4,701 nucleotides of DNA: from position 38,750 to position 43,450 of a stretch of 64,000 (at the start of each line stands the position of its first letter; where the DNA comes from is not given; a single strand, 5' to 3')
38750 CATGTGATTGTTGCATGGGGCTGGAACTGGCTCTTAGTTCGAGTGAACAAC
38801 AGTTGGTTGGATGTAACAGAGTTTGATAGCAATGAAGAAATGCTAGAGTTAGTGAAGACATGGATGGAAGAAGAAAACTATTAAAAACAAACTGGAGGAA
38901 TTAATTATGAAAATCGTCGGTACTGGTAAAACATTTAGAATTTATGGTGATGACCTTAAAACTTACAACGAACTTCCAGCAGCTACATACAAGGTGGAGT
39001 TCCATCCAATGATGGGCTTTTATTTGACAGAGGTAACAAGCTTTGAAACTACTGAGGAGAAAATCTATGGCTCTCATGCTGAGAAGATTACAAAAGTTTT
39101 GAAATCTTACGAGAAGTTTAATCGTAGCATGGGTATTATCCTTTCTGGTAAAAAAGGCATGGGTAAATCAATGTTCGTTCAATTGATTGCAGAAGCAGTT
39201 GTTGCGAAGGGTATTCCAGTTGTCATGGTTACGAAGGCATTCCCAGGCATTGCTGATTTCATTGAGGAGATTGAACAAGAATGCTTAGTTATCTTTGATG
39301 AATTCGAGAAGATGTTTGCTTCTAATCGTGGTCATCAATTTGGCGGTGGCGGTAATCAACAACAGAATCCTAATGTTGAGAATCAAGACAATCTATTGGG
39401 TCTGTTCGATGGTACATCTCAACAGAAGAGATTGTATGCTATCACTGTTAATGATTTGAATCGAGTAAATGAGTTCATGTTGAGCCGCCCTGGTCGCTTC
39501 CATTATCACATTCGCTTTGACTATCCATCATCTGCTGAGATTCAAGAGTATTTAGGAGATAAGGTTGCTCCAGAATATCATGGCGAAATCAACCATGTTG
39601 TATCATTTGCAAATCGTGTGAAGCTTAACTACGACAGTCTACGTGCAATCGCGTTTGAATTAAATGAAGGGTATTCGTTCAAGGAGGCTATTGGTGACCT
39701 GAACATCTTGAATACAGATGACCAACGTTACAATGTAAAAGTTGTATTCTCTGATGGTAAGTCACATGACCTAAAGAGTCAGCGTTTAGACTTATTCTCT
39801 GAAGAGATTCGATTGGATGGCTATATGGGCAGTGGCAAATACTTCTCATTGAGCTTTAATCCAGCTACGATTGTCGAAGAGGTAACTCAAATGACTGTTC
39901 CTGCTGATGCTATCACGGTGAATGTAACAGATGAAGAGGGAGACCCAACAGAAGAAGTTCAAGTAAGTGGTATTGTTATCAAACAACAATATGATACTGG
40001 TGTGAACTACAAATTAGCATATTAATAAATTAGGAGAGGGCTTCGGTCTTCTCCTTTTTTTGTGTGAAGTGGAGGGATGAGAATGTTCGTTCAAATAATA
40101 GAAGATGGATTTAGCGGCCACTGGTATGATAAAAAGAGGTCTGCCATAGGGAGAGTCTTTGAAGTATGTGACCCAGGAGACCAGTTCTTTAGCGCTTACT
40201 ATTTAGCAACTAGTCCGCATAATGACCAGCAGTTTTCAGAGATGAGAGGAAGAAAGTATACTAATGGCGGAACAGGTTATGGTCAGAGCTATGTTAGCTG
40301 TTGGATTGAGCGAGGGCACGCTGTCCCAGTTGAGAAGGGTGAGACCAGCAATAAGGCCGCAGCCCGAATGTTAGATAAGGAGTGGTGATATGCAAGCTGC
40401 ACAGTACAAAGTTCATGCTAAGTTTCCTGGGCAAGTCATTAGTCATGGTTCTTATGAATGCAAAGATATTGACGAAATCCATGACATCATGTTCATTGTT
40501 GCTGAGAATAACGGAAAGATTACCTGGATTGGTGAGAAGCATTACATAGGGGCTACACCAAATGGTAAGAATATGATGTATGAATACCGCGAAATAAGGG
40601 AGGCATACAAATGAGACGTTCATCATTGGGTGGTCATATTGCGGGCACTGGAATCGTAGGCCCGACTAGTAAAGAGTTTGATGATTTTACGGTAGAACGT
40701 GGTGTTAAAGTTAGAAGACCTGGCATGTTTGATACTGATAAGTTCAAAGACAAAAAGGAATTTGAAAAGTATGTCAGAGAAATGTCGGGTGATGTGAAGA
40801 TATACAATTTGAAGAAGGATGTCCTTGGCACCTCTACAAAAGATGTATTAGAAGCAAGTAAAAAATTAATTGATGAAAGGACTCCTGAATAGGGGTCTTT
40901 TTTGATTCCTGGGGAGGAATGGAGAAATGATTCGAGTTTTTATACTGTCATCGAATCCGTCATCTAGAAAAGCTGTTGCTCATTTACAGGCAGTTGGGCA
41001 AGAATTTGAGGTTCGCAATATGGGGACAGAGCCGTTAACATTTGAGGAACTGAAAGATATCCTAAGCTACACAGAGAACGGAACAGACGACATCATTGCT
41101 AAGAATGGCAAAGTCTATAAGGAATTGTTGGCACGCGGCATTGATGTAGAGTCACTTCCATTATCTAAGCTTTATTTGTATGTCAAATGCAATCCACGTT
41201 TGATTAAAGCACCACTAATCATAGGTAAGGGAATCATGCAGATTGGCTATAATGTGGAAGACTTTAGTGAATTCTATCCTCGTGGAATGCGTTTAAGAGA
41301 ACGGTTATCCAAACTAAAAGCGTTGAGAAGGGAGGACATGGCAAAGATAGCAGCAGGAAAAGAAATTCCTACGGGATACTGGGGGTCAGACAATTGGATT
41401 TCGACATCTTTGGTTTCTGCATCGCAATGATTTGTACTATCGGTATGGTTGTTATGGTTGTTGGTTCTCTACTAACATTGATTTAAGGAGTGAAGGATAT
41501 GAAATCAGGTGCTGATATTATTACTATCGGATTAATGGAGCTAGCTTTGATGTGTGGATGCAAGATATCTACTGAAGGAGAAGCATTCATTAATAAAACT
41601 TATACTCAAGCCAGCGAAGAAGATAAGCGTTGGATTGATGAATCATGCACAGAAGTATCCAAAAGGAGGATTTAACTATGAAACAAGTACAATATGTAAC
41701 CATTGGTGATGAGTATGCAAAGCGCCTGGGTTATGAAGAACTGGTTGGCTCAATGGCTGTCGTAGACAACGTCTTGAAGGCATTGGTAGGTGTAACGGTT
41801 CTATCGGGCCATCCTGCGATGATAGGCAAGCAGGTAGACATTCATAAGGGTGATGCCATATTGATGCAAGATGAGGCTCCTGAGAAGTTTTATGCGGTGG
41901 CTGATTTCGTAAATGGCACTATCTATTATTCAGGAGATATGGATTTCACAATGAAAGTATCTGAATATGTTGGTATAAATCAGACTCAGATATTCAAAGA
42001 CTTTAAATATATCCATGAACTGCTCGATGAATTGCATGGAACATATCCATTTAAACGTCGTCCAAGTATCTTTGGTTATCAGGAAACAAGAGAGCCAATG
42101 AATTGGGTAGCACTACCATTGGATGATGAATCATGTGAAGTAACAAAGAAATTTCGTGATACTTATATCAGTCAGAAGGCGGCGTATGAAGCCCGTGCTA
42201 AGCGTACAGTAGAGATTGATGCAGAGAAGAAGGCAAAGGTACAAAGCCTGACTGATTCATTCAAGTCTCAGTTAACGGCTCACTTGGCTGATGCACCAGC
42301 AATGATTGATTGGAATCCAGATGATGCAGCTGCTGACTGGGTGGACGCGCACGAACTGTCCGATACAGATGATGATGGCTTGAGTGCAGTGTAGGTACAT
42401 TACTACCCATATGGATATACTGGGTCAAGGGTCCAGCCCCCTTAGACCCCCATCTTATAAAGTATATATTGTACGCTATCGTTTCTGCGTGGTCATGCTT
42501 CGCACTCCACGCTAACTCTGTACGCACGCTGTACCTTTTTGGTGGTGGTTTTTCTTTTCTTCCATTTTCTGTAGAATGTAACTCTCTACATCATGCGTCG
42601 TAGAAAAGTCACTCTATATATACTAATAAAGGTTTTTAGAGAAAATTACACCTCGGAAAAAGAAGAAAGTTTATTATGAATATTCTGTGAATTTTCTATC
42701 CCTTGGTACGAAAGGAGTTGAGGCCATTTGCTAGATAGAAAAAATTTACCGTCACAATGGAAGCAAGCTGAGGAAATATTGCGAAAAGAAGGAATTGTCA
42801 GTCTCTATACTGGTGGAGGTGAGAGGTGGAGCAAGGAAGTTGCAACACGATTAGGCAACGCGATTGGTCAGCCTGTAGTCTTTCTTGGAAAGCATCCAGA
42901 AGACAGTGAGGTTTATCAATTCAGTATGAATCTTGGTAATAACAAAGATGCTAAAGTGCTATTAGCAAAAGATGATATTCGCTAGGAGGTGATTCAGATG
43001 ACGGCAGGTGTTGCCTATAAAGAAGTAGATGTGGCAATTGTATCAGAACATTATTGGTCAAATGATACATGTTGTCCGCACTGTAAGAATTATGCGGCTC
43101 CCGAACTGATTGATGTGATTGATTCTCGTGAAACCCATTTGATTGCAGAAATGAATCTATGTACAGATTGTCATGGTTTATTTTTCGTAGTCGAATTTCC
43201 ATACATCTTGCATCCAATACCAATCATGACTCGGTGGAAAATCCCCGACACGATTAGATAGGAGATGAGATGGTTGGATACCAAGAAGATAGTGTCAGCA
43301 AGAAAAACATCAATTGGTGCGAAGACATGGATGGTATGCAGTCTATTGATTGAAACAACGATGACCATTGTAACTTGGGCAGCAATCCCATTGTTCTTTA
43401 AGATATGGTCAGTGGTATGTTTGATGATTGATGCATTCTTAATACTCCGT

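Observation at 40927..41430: Spx/ArsC-like protein with the CxxC redox switch replaced by SxxS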

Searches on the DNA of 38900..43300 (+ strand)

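Call 7: search_dna_similar(query=window:38900-43300:+, collection=phages, mode=near, max_rows=25)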
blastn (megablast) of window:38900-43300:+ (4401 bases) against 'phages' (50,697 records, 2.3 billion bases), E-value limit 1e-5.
No match.

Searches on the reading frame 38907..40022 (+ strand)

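Call 11: search_protein_families(library=phrogs, proteins=[window:38907-40022:+], max_evalue=0.001)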
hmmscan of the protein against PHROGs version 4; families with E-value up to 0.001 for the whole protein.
window:38907-40022:+ (372 aa): 6 families
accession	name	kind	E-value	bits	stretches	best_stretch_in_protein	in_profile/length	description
phrog_2376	-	other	9.3e-119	398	1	1-369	1-362/363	ATPase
phrog_9172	-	unknown function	4e-05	23.6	1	59-219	91-257/509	-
phrog_7485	-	unknown function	0.00021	21.4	1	75-216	228-371/430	-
phrog_50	-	DNA, RNA and nucleotide metabolism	0.00029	21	1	60-109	355-404/570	DnaC-like helicase loader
phrog_10401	-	other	0.00058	19.7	0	123-210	517-590/667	ATPase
phrog_249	-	moron, auxiliary metabolic gene and host takeover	0.00065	20.1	0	49-98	103-151/380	porphyrin biosynthesis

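Call 12: search_protein_families(library=pfam, proteins=[window:38907-40022:+], max_evalue=0.001)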
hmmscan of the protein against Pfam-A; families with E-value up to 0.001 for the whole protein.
window:38907-40022:+ (372 aa): 3 families
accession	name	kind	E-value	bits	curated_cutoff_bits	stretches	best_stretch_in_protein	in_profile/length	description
PF00004.35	AAA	-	1.8e-09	38.6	21.2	1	77-206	1-131/131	ATPase family associated with various cellular activities (AAA)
PF05673.19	DUF815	-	1.6e-05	24.7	23.8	1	56-132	35-115/249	Protein of unknown function (DUF815)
PF05729.18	NACHT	-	0.00018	21.8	26.7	0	77-102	3-28/167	NACHT domain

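Call 81: search_protein_families(library=ncbifam, proteins=[window:38907-40022:+], max_evalue=0.00001)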
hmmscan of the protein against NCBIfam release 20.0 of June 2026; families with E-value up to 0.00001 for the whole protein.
window:38907-40022:+ (372 aa): 0 families

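Call 92: search_protein_families(library=padloc, proteins=[window:38907-40022:+], max_evalue=0.001)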
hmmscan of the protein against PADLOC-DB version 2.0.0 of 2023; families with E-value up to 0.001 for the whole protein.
window:38907-40022:+ (372 aa): 0 families
